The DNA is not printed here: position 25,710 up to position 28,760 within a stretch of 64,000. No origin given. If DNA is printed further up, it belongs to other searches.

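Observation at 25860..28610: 2OG/Fe(II) dioxygenase core fused to a 650-aa unassigned C-terminal domain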

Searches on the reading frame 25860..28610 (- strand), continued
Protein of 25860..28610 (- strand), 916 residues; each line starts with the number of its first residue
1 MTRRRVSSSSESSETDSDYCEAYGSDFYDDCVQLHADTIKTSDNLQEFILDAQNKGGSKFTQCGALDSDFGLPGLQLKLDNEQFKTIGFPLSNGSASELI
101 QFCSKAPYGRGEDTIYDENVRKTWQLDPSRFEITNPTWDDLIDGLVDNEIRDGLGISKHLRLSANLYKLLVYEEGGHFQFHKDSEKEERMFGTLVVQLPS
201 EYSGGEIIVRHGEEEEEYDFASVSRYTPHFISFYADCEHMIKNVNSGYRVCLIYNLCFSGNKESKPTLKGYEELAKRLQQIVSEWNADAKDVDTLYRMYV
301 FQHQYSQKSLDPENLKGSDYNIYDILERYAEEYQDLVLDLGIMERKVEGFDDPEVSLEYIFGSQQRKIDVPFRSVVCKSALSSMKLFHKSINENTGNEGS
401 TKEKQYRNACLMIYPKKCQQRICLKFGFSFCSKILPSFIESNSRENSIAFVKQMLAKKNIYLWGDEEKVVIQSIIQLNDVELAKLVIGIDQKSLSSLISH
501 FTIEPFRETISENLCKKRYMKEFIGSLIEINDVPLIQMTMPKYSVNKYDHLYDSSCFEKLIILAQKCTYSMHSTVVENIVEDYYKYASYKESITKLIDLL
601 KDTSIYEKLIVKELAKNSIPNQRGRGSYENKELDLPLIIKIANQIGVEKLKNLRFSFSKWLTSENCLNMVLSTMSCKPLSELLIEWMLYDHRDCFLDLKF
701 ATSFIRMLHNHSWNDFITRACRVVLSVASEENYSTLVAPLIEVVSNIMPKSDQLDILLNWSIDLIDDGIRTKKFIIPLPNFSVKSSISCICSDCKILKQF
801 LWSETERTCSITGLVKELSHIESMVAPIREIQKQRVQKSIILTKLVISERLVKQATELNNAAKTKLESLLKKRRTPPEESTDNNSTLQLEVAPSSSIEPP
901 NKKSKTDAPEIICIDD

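Call 13: find_encoding_contigs(protein=P0063, flank=8000, max_places=2)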
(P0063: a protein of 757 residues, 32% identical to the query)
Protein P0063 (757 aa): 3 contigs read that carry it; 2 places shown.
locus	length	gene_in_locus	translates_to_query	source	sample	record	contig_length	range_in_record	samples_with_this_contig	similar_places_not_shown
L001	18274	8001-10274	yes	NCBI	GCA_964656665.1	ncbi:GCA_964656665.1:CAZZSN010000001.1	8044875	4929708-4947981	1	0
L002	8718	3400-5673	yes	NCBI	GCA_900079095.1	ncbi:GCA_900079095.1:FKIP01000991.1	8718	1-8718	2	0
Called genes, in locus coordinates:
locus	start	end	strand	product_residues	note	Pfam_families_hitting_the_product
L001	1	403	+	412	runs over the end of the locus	PF01135:PCMT, PF02353:CMAS (weak), PF01209:Ubie_methyltran (weak), PF08704:GCD14 (weak), PF13847:Methyltransf_31, PF08242:Methyltransf_12 (weak), PF13649:Methyltransf_25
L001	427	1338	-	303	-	PF02585:PIG-L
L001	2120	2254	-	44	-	-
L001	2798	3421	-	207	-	-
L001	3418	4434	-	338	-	-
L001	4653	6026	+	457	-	PF03781:FGE-sulfatase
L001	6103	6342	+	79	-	-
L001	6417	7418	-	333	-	PF03781:FGE-sulfatase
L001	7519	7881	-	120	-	-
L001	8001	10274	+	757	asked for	PF13640:2OG-FeII_Oxy_3 (weak)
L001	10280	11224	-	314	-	PF00296:Bac_luciferase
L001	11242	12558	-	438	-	PF00355:Rieske, PF11723:Aromatic_hydrox, PF19112:VanA_C (faint)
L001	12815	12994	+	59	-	-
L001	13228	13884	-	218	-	PF13489:Methyltransf_23, PF02353:CMAS (weak), PF08241:Methyltransf_11, PF08242:Methyltransf_12, PF13649:Methyltransf_25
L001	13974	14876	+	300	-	PF02826:2-Hacid_dh_C (weak), PF03446:NAD_binding_2, PF03807:F420_oxidored (faint), PF14833:NAD_binding_11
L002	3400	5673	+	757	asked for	PF13640:2OG-FeII_Oxy_3 (weak)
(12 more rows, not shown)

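Call 14: find_encoding_contigs(protein=P0089, flank=8000, max_places=2)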
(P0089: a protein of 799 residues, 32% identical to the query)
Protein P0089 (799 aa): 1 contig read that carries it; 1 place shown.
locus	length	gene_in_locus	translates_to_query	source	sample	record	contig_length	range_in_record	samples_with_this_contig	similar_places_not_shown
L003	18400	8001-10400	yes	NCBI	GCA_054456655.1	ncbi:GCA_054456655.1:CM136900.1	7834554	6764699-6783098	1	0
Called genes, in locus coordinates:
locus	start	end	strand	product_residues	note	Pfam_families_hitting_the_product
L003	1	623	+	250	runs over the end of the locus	PF00106:adh_short, PF08659:KR, PF23441:SDR, PF13561:adh_short_C2, PF08643:DUF1776 (weak)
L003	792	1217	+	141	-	-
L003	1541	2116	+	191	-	PF08818:DUF1801, PF13376:OmdA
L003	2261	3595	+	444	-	PF08238:Sel1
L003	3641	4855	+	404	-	PF03629:SASA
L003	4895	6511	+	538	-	-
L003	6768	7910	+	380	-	-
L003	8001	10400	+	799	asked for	PF13640:2OG-FeII_Oxy_3 (weak)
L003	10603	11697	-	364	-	PF04982:TM_HPP (faint)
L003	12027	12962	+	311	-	PF12833:HTH_18, PF00165:HTH_AraC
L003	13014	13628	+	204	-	PF04224:DUF417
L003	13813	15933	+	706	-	PF16216:GxGYxYP_N (faint), PF20957:GxGYxYP_N_2nd, PF20958:GxGYxYP_N_3rd, PF14323:GxGYxYP_C, PF00754:F5_F8_type_C, PF22633:F5_F8_type_C_2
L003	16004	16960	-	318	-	-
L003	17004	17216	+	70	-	-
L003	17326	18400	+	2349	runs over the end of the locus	PF00932:LTD, PF08757:CotH, PF00932:LTD, PF05345:He_PIG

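Call 15: find_encoding_contigs(protein=P0064, flank=8000, max_places=2)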
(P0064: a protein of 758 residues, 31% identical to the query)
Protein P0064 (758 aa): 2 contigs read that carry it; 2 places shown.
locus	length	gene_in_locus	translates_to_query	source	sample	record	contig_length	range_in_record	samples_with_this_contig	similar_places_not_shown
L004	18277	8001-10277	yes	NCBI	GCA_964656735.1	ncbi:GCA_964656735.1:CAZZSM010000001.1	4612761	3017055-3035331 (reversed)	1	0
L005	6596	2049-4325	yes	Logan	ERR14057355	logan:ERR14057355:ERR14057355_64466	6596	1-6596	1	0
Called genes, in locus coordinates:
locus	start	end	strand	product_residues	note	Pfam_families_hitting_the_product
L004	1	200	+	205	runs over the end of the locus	PF00677:Lum_binding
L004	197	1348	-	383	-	PF02746:MR_MLE_N, PF13378:MR_MLE_C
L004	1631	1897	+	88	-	PF09722:Xre_MbcA_ParS_C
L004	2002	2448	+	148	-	PF08808:RES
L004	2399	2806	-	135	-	PF05534:HicB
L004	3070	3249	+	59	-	-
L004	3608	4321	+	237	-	PF02585:PIG-L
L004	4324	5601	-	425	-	PF01963:TraB_PrgY_gumN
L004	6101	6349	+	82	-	-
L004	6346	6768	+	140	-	PF01844:HNH, PF14279:HNH_5 (weak)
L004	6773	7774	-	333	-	PF03781:FGE-sulfatase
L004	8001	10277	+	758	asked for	PF13640:2OG-FeII_Oxy_3 (weak)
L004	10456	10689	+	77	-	PF02604:PhdYeFM_antitox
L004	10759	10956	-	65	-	-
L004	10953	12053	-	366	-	PF00355:Rieske, PF11723:Aromatic_hydrox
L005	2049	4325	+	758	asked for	PF13640:2OG-FeII_Oxy_3 (weak)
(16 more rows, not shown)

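Call 31: predict_structure(alignment_id=A1)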
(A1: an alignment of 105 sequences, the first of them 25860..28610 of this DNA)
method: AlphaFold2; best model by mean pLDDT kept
length: 916 residues; sequences in the alignment: 105
mean_pLDDT: 78.4   pTM: 0.64
mean pLDDT of the five models: 78.4, 77.8, 76.4, 76.0, 75.7
residues with pLDDT >= 90: 383; 70-90: 266; 50-70: 144; < 50: 123
segments of 3 or more residues with pLDDT < 50: 1-17, 464-475, 497-501, 621-629, 660-663, 665-677, 679-683, 685-693, 883-916
pLDDT, mean of each block of 10 residues (from residue 1): 34 45 60 71 92 76 88 90 93 96 85 58 93 95 95 83 96 95 82 96 97 91 93 93 97 92 62 91 91 91 87 86 92 94 92 88 78 90 89 77 93 94 88 91 93 76 45 50 52 50 53 66 92 88 61 76 85 82 69 78 56 54 46 72 76 56 47 47 47 67 89 88 87 91 93 93 92 69 90 96 93 93 92 92 82 87 96 80 44 36 38 36
secondary structure, 60 per line:
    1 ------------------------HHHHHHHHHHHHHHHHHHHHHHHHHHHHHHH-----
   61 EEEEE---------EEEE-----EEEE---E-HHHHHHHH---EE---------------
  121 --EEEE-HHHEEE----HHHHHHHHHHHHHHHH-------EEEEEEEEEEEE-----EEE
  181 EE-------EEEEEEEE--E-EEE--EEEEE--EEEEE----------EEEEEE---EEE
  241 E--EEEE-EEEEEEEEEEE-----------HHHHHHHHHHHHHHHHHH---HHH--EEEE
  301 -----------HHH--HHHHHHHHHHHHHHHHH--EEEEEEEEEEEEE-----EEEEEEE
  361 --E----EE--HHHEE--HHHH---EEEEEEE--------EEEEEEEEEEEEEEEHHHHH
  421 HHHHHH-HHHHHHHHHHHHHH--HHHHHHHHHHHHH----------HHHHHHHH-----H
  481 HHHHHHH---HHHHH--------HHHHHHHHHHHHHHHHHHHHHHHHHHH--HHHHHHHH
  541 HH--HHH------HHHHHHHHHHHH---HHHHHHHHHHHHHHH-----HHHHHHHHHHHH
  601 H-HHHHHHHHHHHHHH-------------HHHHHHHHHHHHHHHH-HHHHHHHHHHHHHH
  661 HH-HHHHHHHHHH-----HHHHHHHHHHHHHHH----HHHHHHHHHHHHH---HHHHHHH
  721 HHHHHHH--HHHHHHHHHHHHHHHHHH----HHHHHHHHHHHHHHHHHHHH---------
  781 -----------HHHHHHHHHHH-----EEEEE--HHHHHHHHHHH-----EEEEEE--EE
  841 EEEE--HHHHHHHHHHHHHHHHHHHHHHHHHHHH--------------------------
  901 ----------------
elements in order (helices of 4 or more, strands of 3 or more residues): H25-55 E61-65 E75-78 E84-87 H93-100 E123-126 E131-133 H138-153 E161-172 E178-182 E190-197 E202-204 E207-211 E214-218 E229-234 E238-241 E244-247 E249-259 H271-288 E297-300 H317-333 E336-348 E354-360 H379-382 E386-392 E401-415 H416-426 H428-441 H444-456 H467-474 H480-487 H491-495 H504-530 H533-542 H554-565 H569-583 H589-601 H603-616 H630-645 H647-662 H664-673 H679-693 H698-710 H714-727 H730-747 H752-771 H792-802 E808-812 H815-825 E831-836 E839-844 H847-874

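Call 33: fold_search(model_id=the predicted structure, library=pdb)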
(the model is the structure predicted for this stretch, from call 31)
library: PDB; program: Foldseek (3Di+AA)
matches with E <= 10: 901; with E <= 0.001: 14
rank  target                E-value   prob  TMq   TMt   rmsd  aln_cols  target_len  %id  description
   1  6n1f_C                1.7e-05  1.00  0.12  0.46   6.2       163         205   16  Crystal structure of Oxidoreductase, 2OG-Fe(II) oxygenase family, from Burkholderia pseudomallei (released 2018-12-19)
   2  6n1f_A                2.7e-05  1.00  0.13  0.47   7.6       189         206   15  Crystal structure of Oxidoreductase, 2OG-Fe(II) oxygenase family, from Burkholderia pseudomallei (released 2018-12-19)
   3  6n1f_D                4.9e-05  1.00  0.13  0.44   6.6       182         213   15  Crystal structure of Oxidoreductase, 2OG-Fe(II) oxygenase family, from Burkholderia pseudomallei (released 2018-12-19)
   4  6n1f_B                9.2e-05  1.00  0.13  0.44   7.3       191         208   14  Crystal structure of Oxidoreductase, 2OG-Fe(II) oxygenase family, from Burkholderia pseudomallei (released 2018-12-19)
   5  4iw3_A                1.0e-04  1.00  0.16  0.60   7.1       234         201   16  Crystal structure of a Pseudomonas putida prolyl-4-hydroxylase (P4H) in complex with elongation factor Tu (EF-Tu) (released 2014-01-29)
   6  3dkq_B                2.6e-04  1.00  0.12  0.44  12.4       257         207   14  Crystal structure of Putative Oxygenase (YP_001051978.1) from SHEWANELLA BALTICA OS155 at 2.26 A resolution (released 2008-08-12)
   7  3dkq_A                4.3e-04  1.00  0.14  0.46  11.9       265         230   15  Crystal structure of Putative Oxygenase (YP_001051978.1) from SHEWANELLA BALTICA OS155 at 2.26 A resolution (released 2008-08-12)
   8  9qn0_B                4.3e-04  1.00  0.14  0.43  11.5       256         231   11  Fe(II)-2-oxoglutarate-dependent pseudomonal iron uptake factor C in complex with 2,4-PDCA (Mn) (released 2026-04-08)
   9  4bqy                  4.7e-04  1.00  0.14  0.48   5.6       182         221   13  HIF prolyl hydroxylase 2 (PHD2/ EGLN1) in complex with Fe(II) and N-[(1-chloro-4-hydroxyisoquinolin-3-yl)carbonyl]alanin (released 2013-06-19)
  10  9ghl_A                5.4e-04  1.00  0.14  0.45  10.8       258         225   12  Fe(II)-2-oxoglutarate-dependent pseudomonal iron uptake factor C in complex with malate (released 2025-08-27)
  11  5lbb                  5.9e-04  1.00  0.13  0.46   5.5       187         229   11  HIF prolyl hydroxylase 2 (PHD2/EGLN1) R396T variant in complex with Mn(II) and N-[(1-chloro-4-hydroxyisoquinolin-3-yl)ca (released 2016-08-31)
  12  4j25_G                6.4e-04  1.00  0.13  0.53   5.1       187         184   15  Crystal structure of a Pseudomonas putida prolyl-4-hydroxylase (P4H) (released 2014-02-05)
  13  4lit                  7.7e-04  0.94  0.09  0.19  21.8       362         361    9  Structure of YcfD a Ribosomal oxygenase from Escherichia coli in complex with Cobalt and 2-oxoglutarate. (released 2014-05-14)
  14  4j25_E                9.2e-04  1.00  0.13  0.53   4.5       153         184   18  Crystal structure of a Pseudomonas putida prolyl-4-hydroxylase (P4H) (released 2014-02-05)
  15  2hbu                  1.0e-03  1.00  0.14  0.49   5.4       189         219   12  Crystal structure of HIF prolyl hydroxylase EGLN-1 in complex with a biologically active inhibitor (released 2006-06-27)
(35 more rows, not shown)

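Call 39: search_solved_structures(query=A1, max_evalue=1, show_alignments=2)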
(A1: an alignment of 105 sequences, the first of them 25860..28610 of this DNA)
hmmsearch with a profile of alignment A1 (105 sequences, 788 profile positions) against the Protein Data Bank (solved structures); distinct sequences matched with E-value up to 1: 5.
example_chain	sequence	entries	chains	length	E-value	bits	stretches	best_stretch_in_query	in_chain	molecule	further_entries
1fbu_A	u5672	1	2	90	0.4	12.6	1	484-525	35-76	HEAT SHOCK FACTOR PROTEIN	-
1fyk_A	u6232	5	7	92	0.42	12.6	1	484-525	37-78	HEAT SHOCK FACTOR PROTEIN | HEAT SHOCK TRANSCRIPTION PROTEIN | HEAT-SHOCK TRANSCRIPTION FACTOR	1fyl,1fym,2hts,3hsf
3hts_B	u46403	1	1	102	0.52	12.2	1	484-525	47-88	HEAT SHOCK TRANSCRIPTION FACTOR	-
5cg8_A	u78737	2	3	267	0.63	12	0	192-228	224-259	Tet-like dioxygenase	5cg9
4lt5_A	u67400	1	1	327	0.73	11.8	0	192-228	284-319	Naegleria Tet-like dioxygenase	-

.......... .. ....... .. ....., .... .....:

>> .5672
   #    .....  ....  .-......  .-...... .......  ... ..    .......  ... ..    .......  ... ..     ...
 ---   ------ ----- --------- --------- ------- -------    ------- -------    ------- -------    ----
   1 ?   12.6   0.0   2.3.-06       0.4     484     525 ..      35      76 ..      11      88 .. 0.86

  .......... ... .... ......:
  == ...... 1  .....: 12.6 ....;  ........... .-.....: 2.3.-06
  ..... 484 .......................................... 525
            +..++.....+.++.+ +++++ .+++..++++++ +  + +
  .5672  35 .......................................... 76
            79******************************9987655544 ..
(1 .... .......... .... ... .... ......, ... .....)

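Call 58: find_encoding_contigs(protein=P0053, flank=6000, max_places=1)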
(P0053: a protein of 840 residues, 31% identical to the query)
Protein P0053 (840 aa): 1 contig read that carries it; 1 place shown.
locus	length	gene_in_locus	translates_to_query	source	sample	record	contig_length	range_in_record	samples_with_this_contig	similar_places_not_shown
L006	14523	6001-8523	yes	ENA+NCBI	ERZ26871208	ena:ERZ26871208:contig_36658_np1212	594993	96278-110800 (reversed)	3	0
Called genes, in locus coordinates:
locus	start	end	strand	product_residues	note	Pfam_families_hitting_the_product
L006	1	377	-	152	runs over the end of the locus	PF25954:Beta-barrel_RND_2, PF25990:Beta-barrel_YknX, PF26002:Beta-barrel_AprE, PF25989:YknX_C (weak), PF25975:CzcB_C (weak)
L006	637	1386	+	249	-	-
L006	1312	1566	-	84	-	-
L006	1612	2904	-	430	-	PF02844:GARS_N, PF01071:GARS_A, PF02843:GARS_C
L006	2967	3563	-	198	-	PF05685:Uma2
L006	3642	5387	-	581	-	PF00578:AhpC-TSA, PF08534:Redoxin, PF13905:Thioredoxin_8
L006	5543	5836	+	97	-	-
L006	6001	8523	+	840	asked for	PF13640:2OG-FeII_Oxy_3 (weak)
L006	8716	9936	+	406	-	PF26549:Tricorn_N (weak)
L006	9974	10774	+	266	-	PF00561:Abhydrolase_1 (faint), PF02129:Peptidase_S15, PF12146:Hydrolase_4 (faint), PF12697:Abhydrolase_6, PF20434:BD-FAE, PF00326:Peptidase_S9, PF01738:DLH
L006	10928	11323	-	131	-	PF03795:YCII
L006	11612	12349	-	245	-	-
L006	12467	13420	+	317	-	-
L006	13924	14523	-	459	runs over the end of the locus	PF07394:DUF1501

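Call 59: find_encoding_contigs(protein=P0058, flank=6000, max_places=1)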
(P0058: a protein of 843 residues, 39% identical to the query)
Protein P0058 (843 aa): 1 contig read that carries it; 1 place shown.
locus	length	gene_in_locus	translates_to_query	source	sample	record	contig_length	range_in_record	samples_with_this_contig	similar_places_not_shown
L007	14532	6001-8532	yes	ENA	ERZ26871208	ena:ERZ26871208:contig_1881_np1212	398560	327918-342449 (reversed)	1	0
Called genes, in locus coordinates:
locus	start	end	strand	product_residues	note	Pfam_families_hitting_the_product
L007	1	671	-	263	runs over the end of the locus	PF05721:PhyH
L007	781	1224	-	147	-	-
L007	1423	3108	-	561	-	-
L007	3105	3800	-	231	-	-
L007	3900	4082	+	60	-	-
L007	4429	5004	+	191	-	-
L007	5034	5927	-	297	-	-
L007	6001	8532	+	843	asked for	PF13640:2OG-FeII_Oxy_3 (weak)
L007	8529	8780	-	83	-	-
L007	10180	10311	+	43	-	-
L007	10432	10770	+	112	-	PF00589:Phage_integrase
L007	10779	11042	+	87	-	PF00589:Phage_integrase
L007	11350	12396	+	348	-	PF04986:Y2_Tnp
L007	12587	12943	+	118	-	-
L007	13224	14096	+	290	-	PF02899:Phage_int_SAM_1, PF13495:Phage_int_SAM_4, PF00589:Phage_integrase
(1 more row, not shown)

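Call 60: find_encoding_contigs(protein=P0077, flank=6000, max_places=1)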
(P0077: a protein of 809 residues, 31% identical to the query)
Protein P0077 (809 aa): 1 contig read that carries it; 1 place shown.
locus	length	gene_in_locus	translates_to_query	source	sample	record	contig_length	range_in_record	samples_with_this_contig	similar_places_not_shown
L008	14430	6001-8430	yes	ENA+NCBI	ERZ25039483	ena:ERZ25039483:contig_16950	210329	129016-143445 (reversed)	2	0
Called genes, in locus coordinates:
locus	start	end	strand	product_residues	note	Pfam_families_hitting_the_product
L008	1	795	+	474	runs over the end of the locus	PF14236:DruA, PF13808:DDE_Tnp_1_assoc, PF01609:DDE_Tnp_1 (weak)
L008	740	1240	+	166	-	-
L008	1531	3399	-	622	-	-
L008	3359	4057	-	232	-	-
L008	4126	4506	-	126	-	-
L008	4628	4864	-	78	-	-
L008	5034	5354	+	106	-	PF01909:NTP_transf_2, PF18765:Polbeta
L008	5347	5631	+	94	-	PF05168:HEPN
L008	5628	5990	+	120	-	PF01964:ThiC_Rad_SAM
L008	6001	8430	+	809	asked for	PF13640:2OG-FeII_Oxy_3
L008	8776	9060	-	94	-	-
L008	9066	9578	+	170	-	-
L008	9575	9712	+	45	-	-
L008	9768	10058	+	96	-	-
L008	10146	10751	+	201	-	-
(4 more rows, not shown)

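Call 61: find_encoding_contigs(protein=P0021, flank=6000, max_places=1)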
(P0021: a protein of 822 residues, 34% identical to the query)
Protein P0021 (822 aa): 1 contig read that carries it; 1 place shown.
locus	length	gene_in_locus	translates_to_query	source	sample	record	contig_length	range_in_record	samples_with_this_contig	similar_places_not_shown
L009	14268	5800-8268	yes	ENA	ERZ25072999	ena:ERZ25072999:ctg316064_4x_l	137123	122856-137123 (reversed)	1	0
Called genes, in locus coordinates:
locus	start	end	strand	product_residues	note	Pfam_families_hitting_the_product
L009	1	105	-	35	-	?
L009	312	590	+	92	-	-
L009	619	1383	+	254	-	-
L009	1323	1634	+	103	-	-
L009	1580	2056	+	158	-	-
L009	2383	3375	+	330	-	PF05048:NosD, PF13229:Beta_helix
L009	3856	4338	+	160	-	-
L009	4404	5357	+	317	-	-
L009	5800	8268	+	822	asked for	PF13640:2OG-FeII_Oxy_3 (faint)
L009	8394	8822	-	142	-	PF01844:HNH, PF14279:HNH_5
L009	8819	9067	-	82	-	-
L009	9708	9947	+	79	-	-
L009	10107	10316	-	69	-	-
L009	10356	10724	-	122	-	PF13517:FG-GAP_3 (weak)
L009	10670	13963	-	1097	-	PF01839:FG-GAP (faint), PF13517:FG-GAP_3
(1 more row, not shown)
